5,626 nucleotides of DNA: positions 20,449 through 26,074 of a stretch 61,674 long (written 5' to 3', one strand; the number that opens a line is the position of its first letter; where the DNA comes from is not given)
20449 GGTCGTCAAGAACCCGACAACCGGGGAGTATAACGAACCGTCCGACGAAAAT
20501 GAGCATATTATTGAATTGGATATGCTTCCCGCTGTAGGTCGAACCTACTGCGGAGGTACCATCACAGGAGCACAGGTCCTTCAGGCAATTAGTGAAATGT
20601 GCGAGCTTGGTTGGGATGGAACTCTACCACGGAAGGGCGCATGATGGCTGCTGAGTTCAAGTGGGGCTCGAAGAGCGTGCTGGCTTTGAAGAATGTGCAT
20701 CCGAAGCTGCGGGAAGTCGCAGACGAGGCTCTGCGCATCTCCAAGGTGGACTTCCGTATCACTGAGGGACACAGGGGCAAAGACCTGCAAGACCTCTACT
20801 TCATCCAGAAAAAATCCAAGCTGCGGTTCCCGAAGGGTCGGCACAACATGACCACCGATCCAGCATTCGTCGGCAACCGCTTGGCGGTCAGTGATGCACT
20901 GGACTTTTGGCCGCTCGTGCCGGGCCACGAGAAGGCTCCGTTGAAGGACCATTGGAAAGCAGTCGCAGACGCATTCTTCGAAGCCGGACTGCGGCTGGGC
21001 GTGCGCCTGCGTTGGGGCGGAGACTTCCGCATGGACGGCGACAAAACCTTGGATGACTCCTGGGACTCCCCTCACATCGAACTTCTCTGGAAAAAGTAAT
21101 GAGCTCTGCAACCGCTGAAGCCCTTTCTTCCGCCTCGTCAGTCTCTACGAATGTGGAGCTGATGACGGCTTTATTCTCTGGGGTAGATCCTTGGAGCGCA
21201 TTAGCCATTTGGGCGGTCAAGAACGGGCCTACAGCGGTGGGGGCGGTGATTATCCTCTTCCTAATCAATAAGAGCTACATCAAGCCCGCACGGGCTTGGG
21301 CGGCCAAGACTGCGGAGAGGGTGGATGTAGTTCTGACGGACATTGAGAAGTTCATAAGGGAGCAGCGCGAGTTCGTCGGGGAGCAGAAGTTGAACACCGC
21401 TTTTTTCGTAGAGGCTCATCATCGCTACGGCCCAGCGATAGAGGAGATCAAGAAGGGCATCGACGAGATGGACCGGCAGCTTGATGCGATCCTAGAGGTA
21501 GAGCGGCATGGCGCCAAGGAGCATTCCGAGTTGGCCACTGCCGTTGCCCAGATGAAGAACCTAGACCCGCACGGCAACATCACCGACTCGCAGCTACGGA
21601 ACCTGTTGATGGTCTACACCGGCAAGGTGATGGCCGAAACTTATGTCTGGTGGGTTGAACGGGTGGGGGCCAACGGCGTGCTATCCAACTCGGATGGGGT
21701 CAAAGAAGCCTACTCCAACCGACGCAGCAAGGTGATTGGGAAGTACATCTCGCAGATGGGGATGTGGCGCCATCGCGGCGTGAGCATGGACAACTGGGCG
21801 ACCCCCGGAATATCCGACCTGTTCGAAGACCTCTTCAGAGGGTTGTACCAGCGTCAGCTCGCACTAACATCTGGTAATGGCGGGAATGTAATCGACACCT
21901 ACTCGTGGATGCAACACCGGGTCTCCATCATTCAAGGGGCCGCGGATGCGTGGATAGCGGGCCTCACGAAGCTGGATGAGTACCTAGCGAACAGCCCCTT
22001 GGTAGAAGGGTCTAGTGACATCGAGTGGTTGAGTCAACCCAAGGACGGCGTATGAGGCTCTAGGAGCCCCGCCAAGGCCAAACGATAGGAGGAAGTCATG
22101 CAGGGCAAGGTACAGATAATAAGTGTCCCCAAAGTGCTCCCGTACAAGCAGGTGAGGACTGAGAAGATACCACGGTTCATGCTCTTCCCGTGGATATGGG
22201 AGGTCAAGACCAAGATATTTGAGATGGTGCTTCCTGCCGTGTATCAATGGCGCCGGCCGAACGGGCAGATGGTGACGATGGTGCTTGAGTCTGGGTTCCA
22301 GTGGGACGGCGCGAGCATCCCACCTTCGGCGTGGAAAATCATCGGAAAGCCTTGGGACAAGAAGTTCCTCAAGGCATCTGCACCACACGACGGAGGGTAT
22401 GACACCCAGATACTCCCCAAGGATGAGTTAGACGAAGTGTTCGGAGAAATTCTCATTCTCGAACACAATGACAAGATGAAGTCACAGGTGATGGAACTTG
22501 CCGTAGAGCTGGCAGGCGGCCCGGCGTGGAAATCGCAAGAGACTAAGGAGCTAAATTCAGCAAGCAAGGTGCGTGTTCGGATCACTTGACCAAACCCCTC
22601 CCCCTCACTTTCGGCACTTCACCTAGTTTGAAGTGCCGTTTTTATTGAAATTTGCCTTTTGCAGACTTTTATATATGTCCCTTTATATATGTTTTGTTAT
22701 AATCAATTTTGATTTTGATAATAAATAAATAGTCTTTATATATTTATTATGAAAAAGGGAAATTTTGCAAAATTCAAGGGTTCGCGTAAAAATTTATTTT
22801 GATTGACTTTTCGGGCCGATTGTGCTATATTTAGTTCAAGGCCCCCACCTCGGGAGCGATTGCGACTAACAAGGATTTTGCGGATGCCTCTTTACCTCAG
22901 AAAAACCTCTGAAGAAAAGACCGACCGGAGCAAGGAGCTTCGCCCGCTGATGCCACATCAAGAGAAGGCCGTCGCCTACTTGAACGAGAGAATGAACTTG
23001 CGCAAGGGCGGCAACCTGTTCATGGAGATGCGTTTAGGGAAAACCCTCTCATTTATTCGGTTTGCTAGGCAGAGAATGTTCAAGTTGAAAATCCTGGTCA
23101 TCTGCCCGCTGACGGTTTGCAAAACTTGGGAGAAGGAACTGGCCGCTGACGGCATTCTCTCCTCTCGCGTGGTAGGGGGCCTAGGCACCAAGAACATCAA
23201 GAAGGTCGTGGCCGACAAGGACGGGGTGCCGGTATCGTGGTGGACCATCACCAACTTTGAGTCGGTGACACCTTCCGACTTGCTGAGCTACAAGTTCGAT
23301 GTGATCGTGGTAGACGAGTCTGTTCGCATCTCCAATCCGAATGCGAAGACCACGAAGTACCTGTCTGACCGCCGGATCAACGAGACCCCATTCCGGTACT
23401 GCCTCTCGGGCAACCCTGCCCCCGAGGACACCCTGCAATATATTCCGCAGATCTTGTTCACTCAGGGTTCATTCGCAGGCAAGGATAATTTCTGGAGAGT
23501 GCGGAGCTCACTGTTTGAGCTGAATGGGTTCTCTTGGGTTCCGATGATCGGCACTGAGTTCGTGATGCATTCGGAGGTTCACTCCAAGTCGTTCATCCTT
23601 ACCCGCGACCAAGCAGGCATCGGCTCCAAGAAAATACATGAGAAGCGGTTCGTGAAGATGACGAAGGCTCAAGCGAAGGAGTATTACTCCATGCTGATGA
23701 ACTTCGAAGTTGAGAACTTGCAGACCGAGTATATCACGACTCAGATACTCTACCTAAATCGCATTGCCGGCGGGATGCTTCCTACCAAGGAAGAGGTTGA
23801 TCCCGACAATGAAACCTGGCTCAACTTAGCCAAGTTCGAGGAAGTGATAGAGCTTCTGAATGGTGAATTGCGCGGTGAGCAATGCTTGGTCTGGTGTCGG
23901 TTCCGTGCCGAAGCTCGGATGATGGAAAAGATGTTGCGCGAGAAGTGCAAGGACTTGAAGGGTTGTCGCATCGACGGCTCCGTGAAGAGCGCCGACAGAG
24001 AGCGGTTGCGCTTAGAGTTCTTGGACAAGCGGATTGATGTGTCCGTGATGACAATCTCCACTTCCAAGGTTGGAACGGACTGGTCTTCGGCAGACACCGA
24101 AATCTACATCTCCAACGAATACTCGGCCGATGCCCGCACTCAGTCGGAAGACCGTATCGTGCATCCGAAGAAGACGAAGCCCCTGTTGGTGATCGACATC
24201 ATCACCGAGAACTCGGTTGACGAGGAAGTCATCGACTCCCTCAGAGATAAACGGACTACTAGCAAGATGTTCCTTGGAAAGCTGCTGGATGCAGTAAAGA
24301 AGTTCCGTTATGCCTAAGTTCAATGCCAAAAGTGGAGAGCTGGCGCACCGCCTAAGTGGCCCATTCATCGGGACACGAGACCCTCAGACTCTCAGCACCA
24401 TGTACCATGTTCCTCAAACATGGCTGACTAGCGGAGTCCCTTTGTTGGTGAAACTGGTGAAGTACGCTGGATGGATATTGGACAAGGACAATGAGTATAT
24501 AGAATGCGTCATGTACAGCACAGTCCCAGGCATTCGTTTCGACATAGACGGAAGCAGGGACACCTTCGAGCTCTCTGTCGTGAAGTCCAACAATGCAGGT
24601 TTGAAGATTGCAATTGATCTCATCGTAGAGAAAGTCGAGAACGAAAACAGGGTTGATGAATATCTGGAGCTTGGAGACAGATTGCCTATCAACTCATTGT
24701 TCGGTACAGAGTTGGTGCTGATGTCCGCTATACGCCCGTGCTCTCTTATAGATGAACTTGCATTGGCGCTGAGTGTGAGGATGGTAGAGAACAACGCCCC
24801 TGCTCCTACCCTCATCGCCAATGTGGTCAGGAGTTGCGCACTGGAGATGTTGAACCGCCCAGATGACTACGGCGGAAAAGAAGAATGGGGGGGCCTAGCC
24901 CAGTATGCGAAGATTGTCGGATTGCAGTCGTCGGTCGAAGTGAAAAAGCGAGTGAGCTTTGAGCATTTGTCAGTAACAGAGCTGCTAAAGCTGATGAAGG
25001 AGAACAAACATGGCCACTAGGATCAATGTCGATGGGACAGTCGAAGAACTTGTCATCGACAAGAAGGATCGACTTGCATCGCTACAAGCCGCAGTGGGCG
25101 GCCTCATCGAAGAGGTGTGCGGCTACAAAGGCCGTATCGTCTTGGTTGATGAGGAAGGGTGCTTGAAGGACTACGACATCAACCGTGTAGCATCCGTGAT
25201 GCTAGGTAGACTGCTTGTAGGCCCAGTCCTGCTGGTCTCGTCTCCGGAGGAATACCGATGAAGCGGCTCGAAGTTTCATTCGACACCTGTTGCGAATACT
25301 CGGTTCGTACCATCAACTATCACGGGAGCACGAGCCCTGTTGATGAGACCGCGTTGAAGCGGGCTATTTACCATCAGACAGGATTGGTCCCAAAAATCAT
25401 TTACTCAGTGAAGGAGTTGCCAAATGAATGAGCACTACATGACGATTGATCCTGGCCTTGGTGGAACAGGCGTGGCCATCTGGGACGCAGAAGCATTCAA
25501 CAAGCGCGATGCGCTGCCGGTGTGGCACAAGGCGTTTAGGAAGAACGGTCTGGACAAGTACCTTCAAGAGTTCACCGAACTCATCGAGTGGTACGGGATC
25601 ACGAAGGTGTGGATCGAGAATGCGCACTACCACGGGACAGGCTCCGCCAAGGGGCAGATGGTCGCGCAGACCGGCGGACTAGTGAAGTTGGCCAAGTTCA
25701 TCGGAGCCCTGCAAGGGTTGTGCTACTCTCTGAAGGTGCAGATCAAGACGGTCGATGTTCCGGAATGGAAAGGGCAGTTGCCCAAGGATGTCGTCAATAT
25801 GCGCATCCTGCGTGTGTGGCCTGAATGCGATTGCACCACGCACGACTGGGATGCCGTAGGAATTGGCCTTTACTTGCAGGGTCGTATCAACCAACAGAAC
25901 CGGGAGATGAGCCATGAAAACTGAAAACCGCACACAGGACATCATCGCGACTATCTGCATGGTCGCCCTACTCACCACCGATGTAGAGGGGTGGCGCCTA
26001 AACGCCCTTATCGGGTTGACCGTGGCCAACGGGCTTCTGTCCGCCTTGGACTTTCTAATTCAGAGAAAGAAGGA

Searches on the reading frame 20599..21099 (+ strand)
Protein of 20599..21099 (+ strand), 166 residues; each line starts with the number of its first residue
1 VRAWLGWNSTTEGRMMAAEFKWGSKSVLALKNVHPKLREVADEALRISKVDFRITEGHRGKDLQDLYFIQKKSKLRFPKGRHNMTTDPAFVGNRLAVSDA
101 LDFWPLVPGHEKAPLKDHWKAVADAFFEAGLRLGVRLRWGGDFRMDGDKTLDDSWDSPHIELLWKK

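Call 61: search_protein_families(library=phrogs, proteins=[window:20599-21099:+], max_evalue=0.00001)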
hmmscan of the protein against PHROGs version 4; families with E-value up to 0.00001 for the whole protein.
window:20599-21099:+ (166 aa): 1 family
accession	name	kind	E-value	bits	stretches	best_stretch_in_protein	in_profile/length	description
phrog_465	-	lysis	7.5e-33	115.1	1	7-165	30-168/292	endolysin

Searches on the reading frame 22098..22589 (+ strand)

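Call 61: search_protein_families(library=phrogs, proteins=[window:22098-22589:+], max_evalue=0.00001)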
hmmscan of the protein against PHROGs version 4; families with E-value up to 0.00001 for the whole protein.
window:22098-22589:+ (163 aa): 1 family
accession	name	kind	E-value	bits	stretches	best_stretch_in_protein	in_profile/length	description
phrog_1158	-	tail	1.8e-14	54.9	1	55-153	36-141/205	tail assembly chaperone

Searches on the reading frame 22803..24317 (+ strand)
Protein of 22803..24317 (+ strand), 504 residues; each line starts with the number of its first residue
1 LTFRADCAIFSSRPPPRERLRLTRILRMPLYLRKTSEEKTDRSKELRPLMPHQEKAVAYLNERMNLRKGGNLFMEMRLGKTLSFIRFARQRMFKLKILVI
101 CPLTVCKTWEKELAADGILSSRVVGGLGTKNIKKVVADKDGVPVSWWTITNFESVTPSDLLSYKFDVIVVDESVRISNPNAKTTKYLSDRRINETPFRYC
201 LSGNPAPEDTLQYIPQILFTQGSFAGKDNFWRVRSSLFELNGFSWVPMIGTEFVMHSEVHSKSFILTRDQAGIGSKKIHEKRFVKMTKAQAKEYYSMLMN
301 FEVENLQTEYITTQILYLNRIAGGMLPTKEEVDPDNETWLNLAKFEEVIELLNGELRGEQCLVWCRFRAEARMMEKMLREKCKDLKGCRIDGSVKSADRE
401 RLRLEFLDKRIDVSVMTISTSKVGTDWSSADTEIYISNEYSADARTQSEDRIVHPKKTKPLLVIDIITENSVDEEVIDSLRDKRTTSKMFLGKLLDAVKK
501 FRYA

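Call 61: search_protein_families(library=phrogs, proteins=[window:22803-24317:+], max_evalue=0.00001)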
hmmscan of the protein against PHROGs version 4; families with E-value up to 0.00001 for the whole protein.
window:22803-24317:+ (504 aa): 2 families
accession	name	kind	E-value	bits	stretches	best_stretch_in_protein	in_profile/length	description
phrog_62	-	DNA, RNA and nucleotide metabolism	1.4e-63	216.1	1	47-497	695-1139/1881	DNA helicase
phrog_16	-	DNA, RNA and nucleotide metabolism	2.1e-17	63.6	1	46-473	270-605/986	DNA helicase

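Call 62: search_protein_families(library=pfam, proteins=[window:22803-24317:+], max_evalue=0.001)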
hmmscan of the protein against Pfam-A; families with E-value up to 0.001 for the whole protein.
window:22803-24317:+ (504 aa): 2 families
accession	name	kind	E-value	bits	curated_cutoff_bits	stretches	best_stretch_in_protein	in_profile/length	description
PF00176.29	SNF2-rel_dom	-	1.9e-15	57.1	24.9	1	52-315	1-270/290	SNF2-related domain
PF00271.37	Helicase_C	-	9.5e-08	32.7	23.5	1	344-453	2-107/110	Helicase conserved C-terminal domain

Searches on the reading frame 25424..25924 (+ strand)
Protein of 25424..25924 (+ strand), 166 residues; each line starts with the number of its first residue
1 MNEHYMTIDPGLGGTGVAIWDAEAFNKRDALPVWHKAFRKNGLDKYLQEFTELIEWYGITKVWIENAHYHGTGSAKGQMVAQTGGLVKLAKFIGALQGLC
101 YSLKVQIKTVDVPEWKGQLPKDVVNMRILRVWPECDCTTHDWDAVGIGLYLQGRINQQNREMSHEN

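Call 61: search_protein_families(library=phrogs, proteins=[window:25424-25924:+], max_evalue=0.00001)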
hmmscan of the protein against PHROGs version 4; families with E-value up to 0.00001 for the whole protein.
window:25424-25924:+ (166 aa): 2 families
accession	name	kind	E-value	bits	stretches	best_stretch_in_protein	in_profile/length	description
phrog_1770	-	DNA, RNA and nucleotide metabolism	4.7e-11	43.9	1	2-159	3-155/158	Holliday junction resolvase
phrog_159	-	DNA, RNA and nucleotide metabolism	7.1e-07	29.5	1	5-116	90-200/330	RuvC-like Holliday junction resolvase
